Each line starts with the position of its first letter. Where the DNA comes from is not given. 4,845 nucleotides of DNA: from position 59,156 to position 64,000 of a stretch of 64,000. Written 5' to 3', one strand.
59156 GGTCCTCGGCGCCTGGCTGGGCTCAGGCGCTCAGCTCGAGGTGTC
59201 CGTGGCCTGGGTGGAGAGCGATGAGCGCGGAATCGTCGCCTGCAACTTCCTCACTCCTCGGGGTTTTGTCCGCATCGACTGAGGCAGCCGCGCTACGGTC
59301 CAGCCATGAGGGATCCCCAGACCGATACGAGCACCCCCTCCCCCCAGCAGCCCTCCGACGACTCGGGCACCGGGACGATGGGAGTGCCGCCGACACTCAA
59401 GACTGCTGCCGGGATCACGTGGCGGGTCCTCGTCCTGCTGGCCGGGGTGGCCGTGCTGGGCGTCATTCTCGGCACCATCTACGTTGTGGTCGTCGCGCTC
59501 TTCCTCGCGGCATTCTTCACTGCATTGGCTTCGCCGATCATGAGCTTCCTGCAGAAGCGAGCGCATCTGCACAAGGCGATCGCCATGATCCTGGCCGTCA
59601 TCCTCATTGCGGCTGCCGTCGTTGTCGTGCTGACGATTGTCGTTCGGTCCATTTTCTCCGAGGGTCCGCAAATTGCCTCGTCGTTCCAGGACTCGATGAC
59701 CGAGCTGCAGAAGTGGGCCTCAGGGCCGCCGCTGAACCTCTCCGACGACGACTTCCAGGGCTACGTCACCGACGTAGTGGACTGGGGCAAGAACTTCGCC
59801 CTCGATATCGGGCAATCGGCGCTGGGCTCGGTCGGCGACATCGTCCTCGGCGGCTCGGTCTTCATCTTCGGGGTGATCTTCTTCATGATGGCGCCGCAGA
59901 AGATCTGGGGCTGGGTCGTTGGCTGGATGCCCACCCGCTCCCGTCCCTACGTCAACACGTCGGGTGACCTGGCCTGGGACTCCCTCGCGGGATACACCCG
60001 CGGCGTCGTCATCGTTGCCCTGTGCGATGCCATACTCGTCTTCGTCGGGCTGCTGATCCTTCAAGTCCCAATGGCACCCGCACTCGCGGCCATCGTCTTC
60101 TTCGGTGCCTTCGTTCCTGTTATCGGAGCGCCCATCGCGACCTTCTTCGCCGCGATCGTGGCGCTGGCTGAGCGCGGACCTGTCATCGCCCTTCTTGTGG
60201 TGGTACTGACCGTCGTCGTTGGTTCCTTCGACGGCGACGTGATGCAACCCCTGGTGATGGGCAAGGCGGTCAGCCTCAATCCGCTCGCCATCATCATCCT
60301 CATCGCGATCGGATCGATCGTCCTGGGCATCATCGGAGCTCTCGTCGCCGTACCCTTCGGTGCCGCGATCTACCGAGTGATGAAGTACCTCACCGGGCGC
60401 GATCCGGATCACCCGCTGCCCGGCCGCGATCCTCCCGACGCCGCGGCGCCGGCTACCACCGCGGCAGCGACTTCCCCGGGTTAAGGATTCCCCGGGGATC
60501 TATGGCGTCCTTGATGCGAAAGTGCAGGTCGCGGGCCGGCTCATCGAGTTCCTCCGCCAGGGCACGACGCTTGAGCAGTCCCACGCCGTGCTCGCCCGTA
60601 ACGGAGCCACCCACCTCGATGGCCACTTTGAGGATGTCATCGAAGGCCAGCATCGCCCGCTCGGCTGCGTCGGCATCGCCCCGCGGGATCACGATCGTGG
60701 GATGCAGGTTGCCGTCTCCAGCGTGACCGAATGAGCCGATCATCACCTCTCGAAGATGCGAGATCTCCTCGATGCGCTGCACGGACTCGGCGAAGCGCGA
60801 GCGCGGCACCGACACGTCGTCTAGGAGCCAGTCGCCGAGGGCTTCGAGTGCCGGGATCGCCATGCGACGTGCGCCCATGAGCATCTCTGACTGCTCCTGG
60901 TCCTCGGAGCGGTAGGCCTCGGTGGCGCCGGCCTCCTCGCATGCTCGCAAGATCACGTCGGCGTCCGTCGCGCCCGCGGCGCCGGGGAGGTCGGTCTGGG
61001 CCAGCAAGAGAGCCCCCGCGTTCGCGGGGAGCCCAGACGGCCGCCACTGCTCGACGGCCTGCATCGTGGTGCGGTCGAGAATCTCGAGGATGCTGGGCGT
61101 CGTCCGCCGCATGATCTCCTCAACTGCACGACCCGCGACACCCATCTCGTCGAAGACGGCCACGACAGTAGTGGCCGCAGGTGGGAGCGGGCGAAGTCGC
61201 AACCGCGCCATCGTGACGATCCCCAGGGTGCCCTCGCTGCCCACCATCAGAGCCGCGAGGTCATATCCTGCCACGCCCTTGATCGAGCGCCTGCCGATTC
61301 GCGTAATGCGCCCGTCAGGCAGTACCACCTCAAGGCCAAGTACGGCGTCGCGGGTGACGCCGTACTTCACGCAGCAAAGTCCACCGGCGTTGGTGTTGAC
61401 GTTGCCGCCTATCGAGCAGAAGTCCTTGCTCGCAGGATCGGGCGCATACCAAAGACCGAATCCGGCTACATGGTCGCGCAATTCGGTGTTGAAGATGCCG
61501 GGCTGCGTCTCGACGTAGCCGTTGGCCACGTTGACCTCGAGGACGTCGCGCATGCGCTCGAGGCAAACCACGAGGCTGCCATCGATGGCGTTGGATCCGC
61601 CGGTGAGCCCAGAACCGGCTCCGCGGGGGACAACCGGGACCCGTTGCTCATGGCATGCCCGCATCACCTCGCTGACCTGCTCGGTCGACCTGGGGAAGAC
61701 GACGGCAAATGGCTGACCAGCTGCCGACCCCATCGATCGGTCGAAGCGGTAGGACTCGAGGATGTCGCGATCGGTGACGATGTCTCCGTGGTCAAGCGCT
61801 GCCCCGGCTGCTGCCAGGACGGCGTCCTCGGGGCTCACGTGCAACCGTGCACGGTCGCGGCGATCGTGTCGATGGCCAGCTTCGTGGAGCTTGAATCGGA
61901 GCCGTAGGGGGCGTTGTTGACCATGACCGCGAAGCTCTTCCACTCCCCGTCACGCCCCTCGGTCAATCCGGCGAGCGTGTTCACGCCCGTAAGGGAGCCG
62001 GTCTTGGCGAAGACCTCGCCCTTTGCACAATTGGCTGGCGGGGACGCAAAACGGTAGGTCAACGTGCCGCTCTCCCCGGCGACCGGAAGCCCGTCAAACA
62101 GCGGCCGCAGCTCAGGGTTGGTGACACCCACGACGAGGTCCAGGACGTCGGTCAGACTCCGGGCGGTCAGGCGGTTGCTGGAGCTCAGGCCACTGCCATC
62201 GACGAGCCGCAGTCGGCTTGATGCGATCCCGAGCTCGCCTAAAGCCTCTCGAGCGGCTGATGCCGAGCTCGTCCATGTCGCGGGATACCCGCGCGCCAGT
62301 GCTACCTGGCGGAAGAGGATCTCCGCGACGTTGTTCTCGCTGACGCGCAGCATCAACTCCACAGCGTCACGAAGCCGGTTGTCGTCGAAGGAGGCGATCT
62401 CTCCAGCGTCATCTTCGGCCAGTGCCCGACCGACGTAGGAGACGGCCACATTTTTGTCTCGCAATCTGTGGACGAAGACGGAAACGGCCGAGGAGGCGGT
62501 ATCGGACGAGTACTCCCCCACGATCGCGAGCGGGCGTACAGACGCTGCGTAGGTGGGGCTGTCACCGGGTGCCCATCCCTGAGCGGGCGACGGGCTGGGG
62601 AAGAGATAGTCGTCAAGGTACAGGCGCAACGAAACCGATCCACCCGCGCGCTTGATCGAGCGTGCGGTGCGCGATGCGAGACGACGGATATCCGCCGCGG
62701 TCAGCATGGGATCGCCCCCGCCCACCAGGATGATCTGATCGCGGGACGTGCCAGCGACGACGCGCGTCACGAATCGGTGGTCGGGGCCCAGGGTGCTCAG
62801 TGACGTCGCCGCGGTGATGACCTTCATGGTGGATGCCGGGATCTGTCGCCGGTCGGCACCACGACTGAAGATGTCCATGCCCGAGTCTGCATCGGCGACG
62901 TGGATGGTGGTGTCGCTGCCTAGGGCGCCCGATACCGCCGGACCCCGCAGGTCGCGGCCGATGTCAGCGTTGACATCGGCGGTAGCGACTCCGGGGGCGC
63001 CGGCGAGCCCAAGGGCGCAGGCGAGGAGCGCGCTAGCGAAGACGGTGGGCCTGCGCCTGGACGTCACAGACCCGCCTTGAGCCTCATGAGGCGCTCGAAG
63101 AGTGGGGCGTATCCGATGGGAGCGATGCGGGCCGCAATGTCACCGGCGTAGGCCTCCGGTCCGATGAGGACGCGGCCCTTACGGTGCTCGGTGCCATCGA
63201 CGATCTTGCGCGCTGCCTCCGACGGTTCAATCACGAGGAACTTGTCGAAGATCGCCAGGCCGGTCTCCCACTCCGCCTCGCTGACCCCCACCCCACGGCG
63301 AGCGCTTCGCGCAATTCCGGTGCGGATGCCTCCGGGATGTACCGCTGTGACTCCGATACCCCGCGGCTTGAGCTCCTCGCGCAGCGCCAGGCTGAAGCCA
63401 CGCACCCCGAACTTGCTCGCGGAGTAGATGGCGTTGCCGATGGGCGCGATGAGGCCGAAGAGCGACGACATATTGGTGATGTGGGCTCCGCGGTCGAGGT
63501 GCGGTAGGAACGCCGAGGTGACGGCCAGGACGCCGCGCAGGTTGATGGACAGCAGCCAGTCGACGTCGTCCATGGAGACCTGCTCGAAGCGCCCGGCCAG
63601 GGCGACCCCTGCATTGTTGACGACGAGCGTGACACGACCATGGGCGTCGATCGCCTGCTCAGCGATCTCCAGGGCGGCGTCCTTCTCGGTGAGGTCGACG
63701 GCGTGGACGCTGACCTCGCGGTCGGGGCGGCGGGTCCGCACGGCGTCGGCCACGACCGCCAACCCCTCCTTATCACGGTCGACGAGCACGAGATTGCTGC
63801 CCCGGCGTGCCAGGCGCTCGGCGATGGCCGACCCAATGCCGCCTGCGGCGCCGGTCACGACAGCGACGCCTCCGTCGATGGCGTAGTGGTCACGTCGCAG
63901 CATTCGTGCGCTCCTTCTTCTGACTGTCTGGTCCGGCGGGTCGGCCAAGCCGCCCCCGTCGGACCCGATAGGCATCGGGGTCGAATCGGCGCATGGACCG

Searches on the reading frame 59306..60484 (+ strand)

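Call 47: search_protein_families(library=pfam, proteins=[window:59306-60484:+], max_evalue=0.00001)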
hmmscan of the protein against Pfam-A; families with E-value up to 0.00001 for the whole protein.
window:59306-60484:+ (392 aa): 1 family
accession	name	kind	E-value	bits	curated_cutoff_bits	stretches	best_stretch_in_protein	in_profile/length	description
PF01594.21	AI-2E_transport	-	9.2e-48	163.5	34.3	1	44-361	4-325/327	AI-2E family transporter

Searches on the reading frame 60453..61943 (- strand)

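Call 47: search_protein_families(library=pfam, proteins=[window:60453-61943:-], max_evalue=0.00001)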
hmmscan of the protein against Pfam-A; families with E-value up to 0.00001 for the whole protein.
window:60453-61943:- (496 aa): 2 families
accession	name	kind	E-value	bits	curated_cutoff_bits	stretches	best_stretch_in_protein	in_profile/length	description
PF02913.24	FAD-oxidase_C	-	3.7e-57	194.3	21.2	1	254-491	2-247/248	FAD linked oxidases, C-terminal domain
PF01565.28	FAD_binding_4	-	7e-41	139.6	26.4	1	80-216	3-138/139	FAD binding domain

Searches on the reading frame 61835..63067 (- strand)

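Call 47: search_protein_families(library=pfam, proteins=[window:61835-63067:-], max_evalue=0.00001)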
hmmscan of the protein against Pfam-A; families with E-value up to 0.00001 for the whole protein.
window:61835-63067:- (410 aa): 1 family
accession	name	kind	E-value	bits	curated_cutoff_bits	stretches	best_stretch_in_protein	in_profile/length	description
PF02113.21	Peptidase_S13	-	4e-77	260.3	22.8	2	187-405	228-443/444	D-Ala-D-Ala carboxypeptidase 3 (S13) family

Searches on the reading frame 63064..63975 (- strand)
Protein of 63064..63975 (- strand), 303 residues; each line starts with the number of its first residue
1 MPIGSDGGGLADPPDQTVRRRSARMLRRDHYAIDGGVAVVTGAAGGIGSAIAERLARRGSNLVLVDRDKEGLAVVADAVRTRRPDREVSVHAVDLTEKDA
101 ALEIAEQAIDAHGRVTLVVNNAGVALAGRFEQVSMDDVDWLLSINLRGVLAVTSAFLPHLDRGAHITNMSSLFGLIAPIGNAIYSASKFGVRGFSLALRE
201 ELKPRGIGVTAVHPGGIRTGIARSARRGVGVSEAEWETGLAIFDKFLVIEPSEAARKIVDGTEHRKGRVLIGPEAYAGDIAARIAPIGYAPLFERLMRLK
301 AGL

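Call 47: search_protein_families(library=pfam, proteins=[window:63064-63975:-], max_evalue=0.00001)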
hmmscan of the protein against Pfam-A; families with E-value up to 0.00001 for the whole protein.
window:63064-63975:- (303 aa): 4 families
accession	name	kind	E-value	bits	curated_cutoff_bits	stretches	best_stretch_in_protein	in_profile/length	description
PF00106.31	adh_short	-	6.1e-47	160.1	26.6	1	37-227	2-192/195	short chain dehydrogenase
PF13561.12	adh_short_C2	-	3.8e-34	118.8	27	1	42-227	1-186/236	Enoyl-(Acyl carrier protein) reductase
PF08659.16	KR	-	4.1e-14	53.3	22.6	1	36-188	1-153/180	KR domain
PF01370.27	Epimerase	-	1.6e-08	34.7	20.9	1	39-156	2-102/240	NAD dependent epimerase/dehydratase family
